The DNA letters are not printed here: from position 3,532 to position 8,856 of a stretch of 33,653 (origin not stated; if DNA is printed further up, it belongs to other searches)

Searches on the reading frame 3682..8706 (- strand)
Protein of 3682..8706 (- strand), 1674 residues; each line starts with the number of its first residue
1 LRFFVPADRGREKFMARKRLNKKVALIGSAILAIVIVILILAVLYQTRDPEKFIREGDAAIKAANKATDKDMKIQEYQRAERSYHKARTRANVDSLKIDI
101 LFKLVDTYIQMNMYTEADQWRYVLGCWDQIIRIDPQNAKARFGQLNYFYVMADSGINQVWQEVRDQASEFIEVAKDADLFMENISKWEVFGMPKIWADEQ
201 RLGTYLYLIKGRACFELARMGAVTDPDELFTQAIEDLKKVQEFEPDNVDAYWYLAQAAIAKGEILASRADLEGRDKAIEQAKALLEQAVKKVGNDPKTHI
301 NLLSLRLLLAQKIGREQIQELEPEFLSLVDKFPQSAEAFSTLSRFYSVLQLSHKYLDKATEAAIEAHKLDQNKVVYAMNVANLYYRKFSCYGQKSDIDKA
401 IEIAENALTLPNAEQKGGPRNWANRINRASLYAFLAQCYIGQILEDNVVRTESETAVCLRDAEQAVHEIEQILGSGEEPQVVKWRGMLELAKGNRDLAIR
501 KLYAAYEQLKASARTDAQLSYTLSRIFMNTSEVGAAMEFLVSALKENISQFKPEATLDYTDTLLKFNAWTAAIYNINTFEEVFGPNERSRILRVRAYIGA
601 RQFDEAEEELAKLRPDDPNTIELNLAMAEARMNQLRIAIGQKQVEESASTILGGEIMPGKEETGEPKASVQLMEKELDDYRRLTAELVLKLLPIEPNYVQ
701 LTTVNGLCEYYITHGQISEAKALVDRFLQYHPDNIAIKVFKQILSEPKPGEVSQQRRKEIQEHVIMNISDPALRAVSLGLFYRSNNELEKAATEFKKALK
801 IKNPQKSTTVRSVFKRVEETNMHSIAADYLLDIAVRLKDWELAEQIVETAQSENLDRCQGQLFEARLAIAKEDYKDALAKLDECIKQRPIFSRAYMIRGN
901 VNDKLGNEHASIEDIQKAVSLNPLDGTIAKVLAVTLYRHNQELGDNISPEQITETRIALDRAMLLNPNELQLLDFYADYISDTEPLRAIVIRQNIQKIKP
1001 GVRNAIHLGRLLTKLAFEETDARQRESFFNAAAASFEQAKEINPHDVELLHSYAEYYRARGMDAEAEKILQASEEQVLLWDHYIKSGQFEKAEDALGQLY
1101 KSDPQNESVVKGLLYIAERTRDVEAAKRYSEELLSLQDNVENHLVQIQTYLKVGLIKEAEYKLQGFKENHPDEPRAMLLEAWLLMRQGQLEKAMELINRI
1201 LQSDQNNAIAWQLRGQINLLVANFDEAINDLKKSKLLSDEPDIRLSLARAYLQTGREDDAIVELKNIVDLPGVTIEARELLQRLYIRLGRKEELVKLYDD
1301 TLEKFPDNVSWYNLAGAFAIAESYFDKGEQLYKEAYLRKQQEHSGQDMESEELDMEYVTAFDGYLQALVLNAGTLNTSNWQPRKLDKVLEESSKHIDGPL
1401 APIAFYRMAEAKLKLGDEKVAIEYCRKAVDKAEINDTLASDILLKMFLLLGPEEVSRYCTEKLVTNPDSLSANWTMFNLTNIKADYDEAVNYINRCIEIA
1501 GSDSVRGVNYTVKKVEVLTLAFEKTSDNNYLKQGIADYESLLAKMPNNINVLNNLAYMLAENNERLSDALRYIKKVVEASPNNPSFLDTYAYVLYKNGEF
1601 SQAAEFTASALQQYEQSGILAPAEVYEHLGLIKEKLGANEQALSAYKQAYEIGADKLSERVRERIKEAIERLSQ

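Call 55: search_protein_families(library=pfam, proteins=[window:3682-8706:-], max_evalue=0.00001)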
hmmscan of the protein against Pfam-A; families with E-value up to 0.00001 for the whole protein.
window:3682-8706:- (1674 aa): 18 families
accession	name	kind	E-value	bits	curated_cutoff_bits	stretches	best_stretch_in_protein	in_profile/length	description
PF14559.12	TPR_19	-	1.2e-42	144.5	25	1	1168-1217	19-68/68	Tetratricopeptide repeat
PF13432.12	TPR_16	-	1.2e-31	109.2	32.7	0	1148-1207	5-64/65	Tetratricopeptide repeat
PF13428.12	TPR_14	-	2.4e-29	99.2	23.5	0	1174-1217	1-44/44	Tetratricopeptide repeat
PF13181.12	TPR_8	-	1.7e-25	87.4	25.7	0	893-923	2-32/34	Tetratricopeptide repeat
PF13431.12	TPR_17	-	1.4e-19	69.1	24.4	0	1573-1603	2-32/34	Tetratricopeptide repeat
PF07719.23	TPR_2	-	2.3e-18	65.2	27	0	1175-1207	2-34/34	Tetratricopeptide repeat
PF00515.34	TPR_1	-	4.7e-17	61.4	27.8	0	893-923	2-32/34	Tetratricopeptide repeat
PF23914.1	TPR_CcmH_CycH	-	9.1e-17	61.8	42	0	1201-1273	43-119/158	Cytochrome c-type biogenesis protein H TPR domain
PF25058.1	ARM_TT21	-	4.5e-12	46.6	27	0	782-898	17-134/155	Tetratricopeptide repeat protein 21 ARM repeat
PF13414.12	TPR_11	-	9.4e-12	44.9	26.8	0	231-257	11-37/42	TPR repeat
PF12895.13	ANAPC3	-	1.2e-11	45.2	27.2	0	1563-1646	2-79/82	Anaphase-promoting complex, cyclosome, subunit 3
PF13371.12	TPR_9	-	2.9e-09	37.3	35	0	1181-1232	3-53/73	Tetratricopeptide repeat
PF25063.1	ARM_TT21_C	-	3.3e-08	34.1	35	1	1123-1262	37-185/209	Tetratricopeptide repeat protein 21 C-terminal ARM domain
PF13424.12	TPR_12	-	1.2e-07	32.2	30.1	0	1590-1652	9-74/77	Tetratricopeptide repeat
PF13429.12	TPR_15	-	3.3e-07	30.5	26.2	0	1565-1614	229-278/280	Tetratricopeptide repeat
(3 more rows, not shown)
